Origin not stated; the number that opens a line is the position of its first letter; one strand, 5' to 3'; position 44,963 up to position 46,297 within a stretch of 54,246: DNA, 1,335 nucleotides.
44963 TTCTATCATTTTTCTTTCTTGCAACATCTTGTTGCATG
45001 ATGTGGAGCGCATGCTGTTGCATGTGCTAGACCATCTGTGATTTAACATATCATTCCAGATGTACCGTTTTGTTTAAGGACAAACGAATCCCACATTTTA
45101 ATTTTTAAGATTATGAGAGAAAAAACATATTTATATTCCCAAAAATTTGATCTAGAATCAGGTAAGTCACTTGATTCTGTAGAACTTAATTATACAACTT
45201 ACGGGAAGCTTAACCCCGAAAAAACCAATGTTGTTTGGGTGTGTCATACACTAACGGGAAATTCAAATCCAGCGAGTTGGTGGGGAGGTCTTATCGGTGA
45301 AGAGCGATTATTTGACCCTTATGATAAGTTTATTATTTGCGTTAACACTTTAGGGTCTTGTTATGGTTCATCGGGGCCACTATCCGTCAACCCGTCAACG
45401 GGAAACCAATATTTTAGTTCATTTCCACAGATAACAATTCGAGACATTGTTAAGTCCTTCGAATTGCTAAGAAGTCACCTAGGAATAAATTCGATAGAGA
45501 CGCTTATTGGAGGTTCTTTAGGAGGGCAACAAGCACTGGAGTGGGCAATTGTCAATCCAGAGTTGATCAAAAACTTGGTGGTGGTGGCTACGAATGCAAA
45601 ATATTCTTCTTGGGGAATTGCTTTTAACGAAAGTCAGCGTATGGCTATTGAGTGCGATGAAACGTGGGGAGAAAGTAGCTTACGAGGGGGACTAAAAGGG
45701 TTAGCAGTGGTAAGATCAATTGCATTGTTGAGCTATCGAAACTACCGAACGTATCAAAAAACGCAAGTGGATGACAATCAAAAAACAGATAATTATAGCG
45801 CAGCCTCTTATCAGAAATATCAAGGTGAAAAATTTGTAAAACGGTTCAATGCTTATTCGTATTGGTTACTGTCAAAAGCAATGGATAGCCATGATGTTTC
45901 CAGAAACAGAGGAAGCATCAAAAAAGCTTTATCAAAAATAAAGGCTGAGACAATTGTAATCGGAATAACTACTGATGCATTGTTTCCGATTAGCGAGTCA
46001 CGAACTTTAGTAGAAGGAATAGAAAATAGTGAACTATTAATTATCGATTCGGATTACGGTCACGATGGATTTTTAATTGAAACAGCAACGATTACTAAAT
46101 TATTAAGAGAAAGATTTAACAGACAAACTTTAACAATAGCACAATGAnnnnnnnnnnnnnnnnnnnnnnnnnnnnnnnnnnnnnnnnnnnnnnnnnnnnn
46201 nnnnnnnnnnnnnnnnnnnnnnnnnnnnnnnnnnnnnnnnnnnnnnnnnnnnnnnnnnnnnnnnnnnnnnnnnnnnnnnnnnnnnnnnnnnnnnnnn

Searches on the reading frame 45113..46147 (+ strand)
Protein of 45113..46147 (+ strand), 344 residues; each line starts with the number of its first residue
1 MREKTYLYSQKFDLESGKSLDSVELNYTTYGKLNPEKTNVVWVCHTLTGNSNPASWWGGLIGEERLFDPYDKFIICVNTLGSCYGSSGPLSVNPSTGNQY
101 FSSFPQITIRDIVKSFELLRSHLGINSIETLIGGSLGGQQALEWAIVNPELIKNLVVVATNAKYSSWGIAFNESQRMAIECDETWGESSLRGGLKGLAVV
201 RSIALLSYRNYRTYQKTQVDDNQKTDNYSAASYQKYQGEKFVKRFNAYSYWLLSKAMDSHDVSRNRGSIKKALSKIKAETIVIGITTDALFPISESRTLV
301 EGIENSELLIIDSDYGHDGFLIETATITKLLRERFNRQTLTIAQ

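Call 7: search_protein_families(library=pfam, proteins=[window:45113-46147:+])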
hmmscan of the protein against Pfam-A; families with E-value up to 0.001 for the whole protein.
window:45113-46147:+ (344 aa): 1 family
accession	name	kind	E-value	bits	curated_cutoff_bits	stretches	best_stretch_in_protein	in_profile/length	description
PF00561.26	Abhydrolase_1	-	2.3e-19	70.5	25.8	1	40-322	2-243/245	alpha/beta hydrolase fold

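Call 8: find_related_loci(query=window:45113-46147:+, collection=genome_contigs, flank=1500)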
Query window:45113-46147:+ (344 aa) in genome_contigs; peptide patterns used: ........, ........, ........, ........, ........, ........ (x = any residue, [..] = any of these).
599 stretches matched a pattern (row limit reached: there are more); 576 encode a relative of the query (tblastn E <= 1e-3); the best 80 are kept; 80 distinct loci.
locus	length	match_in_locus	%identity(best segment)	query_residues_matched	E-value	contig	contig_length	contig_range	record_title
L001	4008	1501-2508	58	1-335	5e-137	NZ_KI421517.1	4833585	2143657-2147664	Adhaeribacter aquaticus DSM 16391 AdhaqDRAFT_Scaffold1.4, whole genome shotgun sequence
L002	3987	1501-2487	58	2-329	8e-137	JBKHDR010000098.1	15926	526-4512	MAG: Cyclobacteriaceae bacterium isolate D1M04_2 NODE_1519_length_15926_cov_57.227648, whole genome shotgun sequence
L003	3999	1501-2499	56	1-333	9e-136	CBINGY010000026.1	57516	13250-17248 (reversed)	MAG TPA_asm: uncultured Cytophagaceae bacterium isolate SRR16817057_concoct_36 genome assembly, contig: ERZ27394128.222,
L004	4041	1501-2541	54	1-343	4e-136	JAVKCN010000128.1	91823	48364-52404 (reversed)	MAG: Cyclobacteriaceae bacterium isolate F4-SAH-22 k141_87446, whole genome shotgun sequence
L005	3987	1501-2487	57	1-329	2e-135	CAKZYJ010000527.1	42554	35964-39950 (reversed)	MAG TPA_asm: uncultured Flammeovirgaceae bacterium isolate SRR3401487_bin.61_CONCOCT_v1.1_MAG genome assembly, contig: E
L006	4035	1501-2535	54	1-344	1e-134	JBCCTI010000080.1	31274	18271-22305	MAG: Bacteroidota bacterium isolate P01_D01_bin.77 k141_3230280_length_31274_cov_42.9787, whole genome shotgun sequence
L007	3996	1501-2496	58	4-333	4e-134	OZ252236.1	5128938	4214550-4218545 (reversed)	MAG: Jiulongibacter sp. isolate 92e77460-8f01-49a6-b3c9-0df2babc7ae3 genome assembly, chromosome: 1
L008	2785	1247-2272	55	3-343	2e-139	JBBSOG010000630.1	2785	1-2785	MAG: Cytophagales bacterium isolate LS6_sbin.23 LS6_sbin.23_K_1431319_L_2785_cov_7.0000, whole genome shotgun sequence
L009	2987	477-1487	57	1-338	5e-138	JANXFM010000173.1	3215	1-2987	MAG: Flavobacteriales bacterium isolate Bin04_015 c_000001076678, whole genome shotgun sequence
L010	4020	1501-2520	58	5-343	2e-132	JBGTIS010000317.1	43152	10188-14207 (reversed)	MAG: Cyclobacteriaceae bacterium isolate JTS-RE270 k141_6642678, whole genome shotgun sequence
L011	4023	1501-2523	54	4-343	2e-132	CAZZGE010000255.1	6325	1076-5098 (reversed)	MAG TPA_asm: uncultured Porifericola sp. isolate binchicken_co8_359 genome assembly, contig: NODE_24629_length_6325_cov_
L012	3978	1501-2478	56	6-331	6e-131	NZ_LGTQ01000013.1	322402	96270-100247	Jiulongibacter sediminis strain JN14-9 contig13, whole genome shotgun sequence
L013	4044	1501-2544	54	1-344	2e-130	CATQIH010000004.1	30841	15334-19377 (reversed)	MAG: Cyclobacteriaceae bacterium isolate 146e99a4-9399-4bf2-b716-00ee375a30da genome assembly, contig: contig_4, whole g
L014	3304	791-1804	56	5-341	3e-132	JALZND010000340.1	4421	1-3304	MAG: Bacteroidota bacterium isolate MSU bin76 SD1457_NODE_7392_length_4421_cov_1.005589, whole genome shotgun sequence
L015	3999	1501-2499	58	1-331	1e-129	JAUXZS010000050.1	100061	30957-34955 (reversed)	MAG: Bacteroidota bacterium isolate C18_maxbin.119 C18_k141_239343, whole genome shotgun sequence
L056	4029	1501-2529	53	1-342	9e-123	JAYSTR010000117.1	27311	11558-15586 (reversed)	MAG: Bacteroidota bacterium isolate GFS_125 GFS_125_116, whole genome shotgun sequence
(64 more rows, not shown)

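Call 10: find_encoding_contigs(protein=window:45113-46147:+, flank=3000, max_places=6)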
Protein window:45113-46147:+ (344 aa): 1 contig read that carries it; 1 place shown.
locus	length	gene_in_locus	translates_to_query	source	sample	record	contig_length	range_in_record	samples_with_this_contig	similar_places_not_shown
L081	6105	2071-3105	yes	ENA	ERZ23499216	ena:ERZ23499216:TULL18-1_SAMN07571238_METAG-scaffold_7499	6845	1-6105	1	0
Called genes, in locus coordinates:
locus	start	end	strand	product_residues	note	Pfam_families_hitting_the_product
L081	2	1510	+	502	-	?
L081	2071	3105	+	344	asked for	PF00561:Abhydrolase_1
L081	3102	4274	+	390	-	PF03447:NAD_binding_3 (weak), PF00742:Homoserine_dh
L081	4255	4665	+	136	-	PF02566:OsmC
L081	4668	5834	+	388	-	PF01053:Cys_Met_Meta_PP, PF00155:Aminotran_1_2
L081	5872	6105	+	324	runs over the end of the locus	?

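Call 11: find_related_loci(query=window:45113-46147:+, collection=metagenome_contigs, flank=1500)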
Query window:45113-46147:+ (344 aa) in metagenome_contigs; peptide patterns used: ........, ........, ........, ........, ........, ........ (x = any residue, [..] = any of these).
600 stretches matched a pattern (row limit reached: there are more); 525 encode a relative of the query (tblastn E <= 1e-3); the best 80 are kept; 80 distinct loci.
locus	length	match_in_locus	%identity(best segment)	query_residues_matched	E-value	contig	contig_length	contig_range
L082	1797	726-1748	56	1-341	2e-147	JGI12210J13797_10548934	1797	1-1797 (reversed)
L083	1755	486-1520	55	1-344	8e-146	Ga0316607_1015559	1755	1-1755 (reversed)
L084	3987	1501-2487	57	1-329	2e-135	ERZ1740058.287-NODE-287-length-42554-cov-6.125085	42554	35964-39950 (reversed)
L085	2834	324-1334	57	1-338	1e-136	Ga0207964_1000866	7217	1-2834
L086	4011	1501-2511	56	1-338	2e-134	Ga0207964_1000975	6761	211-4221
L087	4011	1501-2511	56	1-338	2e-133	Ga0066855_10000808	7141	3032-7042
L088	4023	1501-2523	56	1-340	1e-132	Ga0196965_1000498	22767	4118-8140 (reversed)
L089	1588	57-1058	58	1-335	1e-143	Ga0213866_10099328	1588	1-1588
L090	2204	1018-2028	55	1-338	9e-140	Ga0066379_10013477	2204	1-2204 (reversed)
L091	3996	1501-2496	57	1-331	2e-130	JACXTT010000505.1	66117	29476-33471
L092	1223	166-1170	56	1-335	2e-142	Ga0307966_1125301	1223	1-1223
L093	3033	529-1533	56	3-337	4e-133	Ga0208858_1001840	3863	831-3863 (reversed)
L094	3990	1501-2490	58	6-335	3e-129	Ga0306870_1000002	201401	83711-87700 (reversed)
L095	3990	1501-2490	57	6-335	1e-128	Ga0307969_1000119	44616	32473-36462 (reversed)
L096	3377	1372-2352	56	8-333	6e-132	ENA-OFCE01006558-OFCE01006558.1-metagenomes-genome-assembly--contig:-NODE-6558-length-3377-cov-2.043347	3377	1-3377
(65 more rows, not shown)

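Call 44: find_homologous_proteins(query=window:45113-46147:+, max_evalue=1e-80)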
Query window:45113-46147:+ (344 aa): 7837 proteins with E <= 1e-80 among 8000 candidates; the best 120 are listed.
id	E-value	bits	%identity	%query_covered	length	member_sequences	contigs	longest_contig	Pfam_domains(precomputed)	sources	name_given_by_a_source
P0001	8.0e-228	774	100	100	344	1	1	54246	PF00561.27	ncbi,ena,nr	ncbi:MAG: homoserine O-acetyltransferase [Flavobacteriales bacterium]|nr:homoserine O-acetyltransfer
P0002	2.2e-179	614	76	100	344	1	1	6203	PF00561.27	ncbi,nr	ncbi:MAG: homoserine O-acetyltransferase [Flavobacteriales bacterium]|nr:homoserine O-acetyltransfer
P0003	1.0e-147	510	66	97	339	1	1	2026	PF00561.27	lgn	-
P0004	2.5e-141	489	63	96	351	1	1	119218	PF00561.27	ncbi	-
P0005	2.3e-140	486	64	97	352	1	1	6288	PF00561.27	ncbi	-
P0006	9.5e-139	481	61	100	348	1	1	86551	PF00561.27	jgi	-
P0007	1.9e-138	480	61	100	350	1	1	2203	PF00561.27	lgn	-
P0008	2.4e-138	479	63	96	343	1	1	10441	PF00561.27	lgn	-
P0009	2.3e-137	476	61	97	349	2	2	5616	PF00561.27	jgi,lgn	jgi:homoserine O-acetyltransferase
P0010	2.3e-137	476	61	99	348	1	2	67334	PF00561.27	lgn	-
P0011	3.0e-137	476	61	99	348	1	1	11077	PF00561.27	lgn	-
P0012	5.0e-137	475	61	98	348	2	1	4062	PF00561.27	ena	-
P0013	5.8e-137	475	60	97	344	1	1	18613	PF00756.27,PF00561.27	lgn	-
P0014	1.3e-136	474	59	100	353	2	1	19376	PF00561.27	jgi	jgi:homoserine O-acetyltransferase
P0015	2.1e-136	473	60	100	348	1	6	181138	PF00561.27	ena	-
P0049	8.9e-134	464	59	98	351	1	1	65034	PF00561.27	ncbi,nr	ncbi:MAG: homoserine O-acetyltransferase [Vicingus serpentipes]|nr:homoserine O-acetyltransferase [V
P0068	1.1e-132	461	57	99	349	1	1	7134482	PF00561.27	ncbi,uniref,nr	ncbi:homoserine O-acetyltransferase MetX [Catalinimonas niigatensis]|uniref:homoserine O-acetyltrans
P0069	1.2e-132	461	58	98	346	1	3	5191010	PF00561.27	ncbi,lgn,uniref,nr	ncbi:homoserine O-acetyltransferase [Flammeovirga yaeyamensis]|uniref:Homoserine O-acetyltransferase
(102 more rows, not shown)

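Call 45: find_encoding_contigs(protein=P0002, flank=2500, max_places=3)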
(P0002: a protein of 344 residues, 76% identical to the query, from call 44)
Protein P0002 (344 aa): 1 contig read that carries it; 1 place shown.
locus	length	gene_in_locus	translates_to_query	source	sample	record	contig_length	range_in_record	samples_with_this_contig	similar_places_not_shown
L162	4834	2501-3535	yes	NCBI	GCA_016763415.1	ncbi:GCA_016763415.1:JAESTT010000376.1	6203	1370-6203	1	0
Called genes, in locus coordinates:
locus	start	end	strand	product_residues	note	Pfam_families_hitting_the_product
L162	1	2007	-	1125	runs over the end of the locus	PF00932:LTD, PF13205:Big_5 (weak)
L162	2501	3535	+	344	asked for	PF00561:Abhydrolase_1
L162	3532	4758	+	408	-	PF03447:NAD_binding_3 (weak), PF00742:Homoserine_dh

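Call 46: find_encoding_contigs(protein=P0003, flank=2500, max_places=3)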
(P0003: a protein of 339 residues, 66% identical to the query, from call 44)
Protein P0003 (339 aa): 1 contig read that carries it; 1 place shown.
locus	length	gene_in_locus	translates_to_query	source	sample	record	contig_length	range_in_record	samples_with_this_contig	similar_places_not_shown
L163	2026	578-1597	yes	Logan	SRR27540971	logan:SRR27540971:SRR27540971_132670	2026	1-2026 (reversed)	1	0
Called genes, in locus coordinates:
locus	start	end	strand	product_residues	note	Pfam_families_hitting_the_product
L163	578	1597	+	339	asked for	PF00561:Abhydrolase_1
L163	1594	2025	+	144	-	?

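Call 47: find_encoding_contigs(protein=P0004, flank=2500, max_places=3)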
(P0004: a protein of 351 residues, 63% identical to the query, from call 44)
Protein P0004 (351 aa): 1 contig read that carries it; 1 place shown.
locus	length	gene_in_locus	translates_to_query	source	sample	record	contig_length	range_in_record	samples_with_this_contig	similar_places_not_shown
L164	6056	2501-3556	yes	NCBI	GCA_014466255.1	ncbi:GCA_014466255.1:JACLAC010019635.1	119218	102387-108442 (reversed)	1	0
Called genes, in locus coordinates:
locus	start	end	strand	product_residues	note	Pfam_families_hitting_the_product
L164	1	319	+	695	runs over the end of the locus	PF01807:Zn_ribbon_DnaG, PF08275:DNAG_N, PF01751:Toprim, PF13155:Toprim_2, PF13362:Toprim_3 (faint), PF13662:Toprim_4, PF10410:DnaB_bind (weak), PF28534:DUF8430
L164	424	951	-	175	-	-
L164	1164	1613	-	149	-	-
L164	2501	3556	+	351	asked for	PF00561:Abhydrolase_1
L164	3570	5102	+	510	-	PF03447:NAD_binding_3 (weak), PF00742:Homoserine_dh, PF00581:Rhodanese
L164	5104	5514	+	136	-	PF02566:OsmC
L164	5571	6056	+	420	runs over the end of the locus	PF01053:Cys_Met_Meta_PP, PF00155:Aminotran_1_2, PF00266:Aminotran_5 (faint), PF06838:Met_gamma_lyase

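Call 48: find_encoding_contigs(protein=P0005, flank=2500, max_places=3)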
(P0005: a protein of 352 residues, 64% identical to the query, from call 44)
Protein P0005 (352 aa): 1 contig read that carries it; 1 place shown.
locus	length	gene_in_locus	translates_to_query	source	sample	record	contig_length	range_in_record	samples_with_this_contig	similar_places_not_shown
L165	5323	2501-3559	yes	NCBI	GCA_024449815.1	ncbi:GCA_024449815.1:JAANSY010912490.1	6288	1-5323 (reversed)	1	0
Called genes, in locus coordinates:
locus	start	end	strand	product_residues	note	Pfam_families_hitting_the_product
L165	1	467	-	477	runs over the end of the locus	?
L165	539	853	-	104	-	-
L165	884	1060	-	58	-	-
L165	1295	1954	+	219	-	PF13241:NAD_binding_7, PF14824:Sirohm_synth_M (weak)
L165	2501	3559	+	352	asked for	PF00561:Abhydrolase_1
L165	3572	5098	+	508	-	PF03447:NAD_binding_3, PF00742:Homoserine_dh, PF00581:Rhodanese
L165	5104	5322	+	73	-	?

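Call 56: find_encoding_contigs(protein=P0006, flank=1200, max_places=2)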
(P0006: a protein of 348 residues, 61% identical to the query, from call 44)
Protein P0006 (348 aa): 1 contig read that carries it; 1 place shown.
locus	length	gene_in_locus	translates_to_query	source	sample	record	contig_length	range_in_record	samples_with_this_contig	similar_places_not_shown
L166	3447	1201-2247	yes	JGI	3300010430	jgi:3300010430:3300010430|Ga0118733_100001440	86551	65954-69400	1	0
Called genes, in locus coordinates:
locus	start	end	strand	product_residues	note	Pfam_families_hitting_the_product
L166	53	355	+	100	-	PF01541:GIY-YIG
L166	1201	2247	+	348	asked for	PF00561:Abhydrolase_1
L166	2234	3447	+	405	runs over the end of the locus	PF03447:NAD_binding_3, PF00742:Homoserine_dh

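Call 57: find_encoding_contigs(protein=P0008, flank=1200, max_places=2)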
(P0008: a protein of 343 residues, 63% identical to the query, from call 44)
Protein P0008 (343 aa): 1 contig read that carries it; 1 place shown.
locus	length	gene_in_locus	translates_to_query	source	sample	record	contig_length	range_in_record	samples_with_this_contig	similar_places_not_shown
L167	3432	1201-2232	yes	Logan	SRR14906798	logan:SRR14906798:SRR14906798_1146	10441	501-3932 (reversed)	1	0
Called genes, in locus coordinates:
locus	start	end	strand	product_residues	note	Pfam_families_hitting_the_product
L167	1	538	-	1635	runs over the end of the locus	PF13205:Big_5 (faint), PF00932:LTD, PF13860:FlgD_ig (weak)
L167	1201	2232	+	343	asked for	PF00561:Abhydrolase_1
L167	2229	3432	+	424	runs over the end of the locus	PF03447:NAD_binding_3, PF00742:Homoserine_dh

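Call 58: find_encoding_contigs(protein=P0010, flank=1200, max_places=2)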
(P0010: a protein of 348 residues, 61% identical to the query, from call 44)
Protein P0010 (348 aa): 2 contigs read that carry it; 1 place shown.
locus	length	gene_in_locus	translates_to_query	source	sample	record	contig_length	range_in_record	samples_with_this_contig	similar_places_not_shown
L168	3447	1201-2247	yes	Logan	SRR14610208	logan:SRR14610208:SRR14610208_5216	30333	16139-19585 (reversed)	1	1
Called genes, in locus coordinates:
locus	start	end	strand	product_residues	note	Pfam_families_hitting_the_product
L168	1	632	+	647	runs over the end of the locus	PF01807:Zn_ribbon_DnaG, PF08275:DNAG_N, PF01751:Toprim, PF13155:Toprim_2, PF13362:Toprim_3 (faint), PF13662:Toprim_4, PF10410:DnaB_bind (weak), PF28534:DUF8430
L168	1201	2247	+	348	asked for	PF00561:Abhydrolase_1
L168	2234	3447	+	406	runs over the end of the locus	PF03447:NAD_binding_3, PF00742:Homoserine_dh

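Call 59: find_encoding_contigs(protein=P0013, flank=1200, max_places=2)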
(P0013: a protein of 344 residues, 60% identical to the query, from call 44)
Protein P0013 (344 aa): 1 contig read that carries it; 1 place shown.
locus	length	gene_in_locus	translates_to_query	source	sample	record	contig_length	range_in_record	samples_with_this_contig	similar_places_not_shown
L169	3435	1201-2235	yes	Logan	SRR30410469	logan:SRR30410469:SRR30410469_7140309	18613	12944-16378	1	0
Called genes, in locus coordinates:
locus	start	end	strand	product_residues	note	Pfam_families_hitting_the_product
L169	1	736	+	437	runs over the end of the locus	PF06965:Na_H_antiport_1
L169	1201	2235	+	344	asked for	PF00561:Abhydrolase_1, PF00756:Esterase (weak)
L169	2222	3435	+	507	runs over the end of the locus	PF03447:NAD_binding_3 (weak), PF00742:Homoserine_dh, PF00581:Rhodanese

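Call 75: find_encoding_contigs(protein=P0049, flank=3000, max_places=1)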
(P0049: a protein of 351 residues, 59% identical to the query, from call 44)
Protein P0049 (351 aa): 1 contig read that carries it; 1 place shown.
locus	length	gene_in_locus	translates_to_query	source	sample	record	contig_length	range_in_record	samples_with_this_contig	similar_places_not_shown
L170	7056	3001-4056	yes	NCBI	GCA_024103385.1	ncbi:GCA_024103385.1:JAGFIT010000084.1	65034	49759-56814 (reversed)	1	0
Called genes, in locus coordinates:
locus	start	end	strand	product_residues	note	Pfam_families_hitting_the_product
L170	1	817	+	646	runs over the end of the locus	PF01807:Zn_ribbon_DnaG, PF08275:DNAG_N, PF01751:Toprim, PF13155:Toprim_2, PF13362:Toprim_3 (weak), PF13662:Toprim_4, PF10410:DnaB_bind (weak), PF28534:DUF8430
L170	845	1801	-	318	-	PF02588:YitT_membrane, PF10035:DUF2179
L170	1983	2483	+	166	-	PF11322:DUF3124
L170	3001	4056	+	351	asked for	PF00561:Abhydrolase_1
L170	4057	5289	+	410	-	PF03447:NAD_binding_3, PF00742:Homoserine_dh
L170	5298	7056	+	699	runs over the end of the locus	PF03460:NIR_SIR_ferr, PF01077:NIR_SIR, PF03460:NIR_SIR_ferr, PF01077:NIR_SIR, PF05168:HEPN (faint)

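Call 76: find_encoding_contigs(protein=P0069, flank=3000, max_places=1)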
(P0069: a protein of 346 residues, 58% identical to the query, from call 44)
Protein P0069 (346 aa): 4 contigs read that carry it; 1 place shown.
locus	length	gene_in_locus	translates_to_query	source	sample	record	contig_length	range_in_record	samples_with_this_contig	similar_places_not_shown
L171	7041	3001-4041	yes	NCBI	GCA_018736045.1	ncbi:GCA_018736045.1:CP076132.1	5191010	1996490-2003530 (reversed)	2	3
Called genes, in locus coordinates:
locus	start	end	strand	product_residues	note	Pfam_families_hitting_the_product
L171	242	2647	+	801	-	PF13620:CarboxypepD_reg, PF13715:CarbopepD_reg_2, PF07715:Plug, PF00593:TonB_dep_Rec_b-barrel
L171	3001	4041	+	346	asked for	PF00561:Abhydrolase_1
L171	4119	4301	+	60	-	-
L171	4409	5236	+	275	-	PF13847:Methyltransf_31 (faint), PF01739:CheR, PF13649:Methyltransf_25 (faint)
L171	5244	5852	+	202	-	PF01339:CheB_methylest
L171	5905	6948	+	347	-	PF13185:GAF_2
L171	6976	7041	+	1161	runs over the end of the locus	PF02743:dCache_1, PF13185:GAF_2, PF00989:PAS, PF08447:PAS_3, PF08448:PAS_4, PF08448:PAS_4, PF13426:PAS_9, PF07228:SpoIIE, +4 more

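Call 81: find_encoding_contigs(protein=P0068, flank=2600, max_places=1)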
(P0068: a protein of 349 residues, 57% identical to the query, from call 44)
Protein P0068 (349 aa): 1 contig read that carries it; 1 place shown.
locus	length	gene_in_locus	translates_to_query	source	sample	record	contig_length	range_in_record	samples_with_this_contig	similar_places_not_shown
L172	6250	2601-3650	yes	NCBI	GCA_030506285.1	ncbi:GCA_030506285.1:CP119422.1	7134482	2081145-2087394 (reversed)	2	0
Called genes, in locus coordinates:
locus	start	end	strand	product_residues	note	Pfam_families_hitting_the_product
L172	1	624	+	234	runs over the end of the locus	PF04402:SIMPL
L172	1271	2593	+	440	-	PF01053:Cys_Met_Meta_PP, PF00155:Aminotran_1_2, PF01041:DegT_DnrJ_EryC1, PF01212:Beta_elim_lyase (faint)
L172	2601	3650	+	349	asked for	PF00561:Abhydrolase_1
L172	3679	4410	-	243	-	PF18917:LiaI-LiaF-like_TM1 (weak), PF22570:LiaF-TM, PF09922:LiaF-like_C (faint)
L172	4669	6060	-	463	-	PF00144:Beta-lactamase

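Call 86: search_protein_families(library=pfam, max_evalue=0.01, proteins=[L015:1246-1479:+, L056:1263-1493:+])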
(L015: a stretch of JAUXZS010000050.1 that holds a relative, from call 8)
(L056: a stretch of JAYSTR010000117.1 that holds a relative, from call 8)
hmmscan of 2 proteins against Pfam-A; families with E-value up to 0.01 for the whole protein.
L015:1246-1479:+ (78 aa): 0 families

L056:1263-1493:+ (77 aa): 0 families

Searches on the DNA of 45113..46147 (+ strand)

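Call 9: search_rna_families(sources=[L001, L002, L003, L004, L005, L006, L007, L008, L009, L010, L011, L012, L013, L014, L015, L016, L017, L018, L019, L020], threshold=gathering)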
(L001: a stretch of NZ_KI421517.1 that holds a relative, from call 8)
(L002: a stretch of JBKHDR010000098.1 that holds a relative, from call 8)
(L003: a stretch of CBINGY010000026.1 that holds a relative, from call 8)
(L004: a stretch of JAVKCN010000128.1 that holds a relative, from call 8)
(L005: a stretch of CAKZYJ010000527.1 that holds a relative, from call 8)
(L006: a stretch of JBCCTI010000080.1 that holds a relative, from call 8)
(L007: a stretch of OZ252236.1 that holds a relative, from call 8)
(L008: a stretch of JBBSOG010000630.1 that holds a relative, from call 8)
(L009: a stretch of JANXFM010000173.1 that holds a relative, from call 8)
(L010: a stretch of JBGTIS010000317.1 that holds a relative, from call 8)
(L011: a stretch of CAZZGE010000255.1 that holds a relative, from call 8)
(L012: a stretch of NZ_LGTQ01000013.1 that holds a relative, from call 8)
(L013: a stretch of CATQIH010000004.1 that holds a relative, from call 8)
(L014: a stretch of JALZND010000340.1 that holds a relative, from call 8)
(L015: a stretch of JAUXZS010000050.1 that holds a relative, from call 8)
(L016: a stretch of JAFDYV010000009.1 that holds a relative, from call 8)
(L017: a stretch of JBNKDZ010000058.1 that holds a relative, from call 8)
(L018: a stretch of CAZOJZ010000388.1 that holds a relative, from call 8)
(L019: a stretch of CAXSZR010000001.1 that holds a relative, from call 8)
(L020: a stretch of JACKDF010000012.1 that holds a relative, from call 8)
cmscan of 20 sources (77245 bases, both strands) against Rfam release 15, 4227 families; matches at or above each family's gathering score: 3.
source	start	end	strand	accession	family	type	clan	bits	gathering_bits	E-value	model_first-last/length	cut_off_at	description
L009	81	179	+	RF00162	SAM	Cis-reg; riboswitch;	CL00012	82.6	44.4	7.1e-18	1-108/108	no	SAM riboswitch aptamer (S box leader)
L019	987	1098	+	RF00162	SAM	Cis-reg; riboswitch;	CL00012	82.3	44.4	8.4e-18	1-108/108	no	SAM riboswitch aptamer (S box leader)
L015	858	985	+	RF00162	SAM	Cis-reg; riboswitch;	CL00012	69.4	44.4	4.8e-14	1-108/108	no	SAM riboswitch aptamer (S box leader)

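Call 82: search_rna_families(source=L172, start=600, end=1300, threshold=evalue, max_evalue=1)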
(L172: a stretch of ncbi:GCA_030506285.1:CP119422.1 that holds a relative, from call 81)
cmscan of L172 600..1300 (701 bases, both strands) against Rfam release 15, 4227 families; matches with E-value up to 1: 1.
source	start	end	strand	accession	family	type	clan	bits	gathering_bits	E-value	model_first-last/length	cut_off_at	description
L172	933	1041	+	RF00162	SAM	Cis-reg; riboswitch;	CL00012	76.1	44.4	4.9e-18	1-108/108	no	SAM riboswitch aptamer (S box leader)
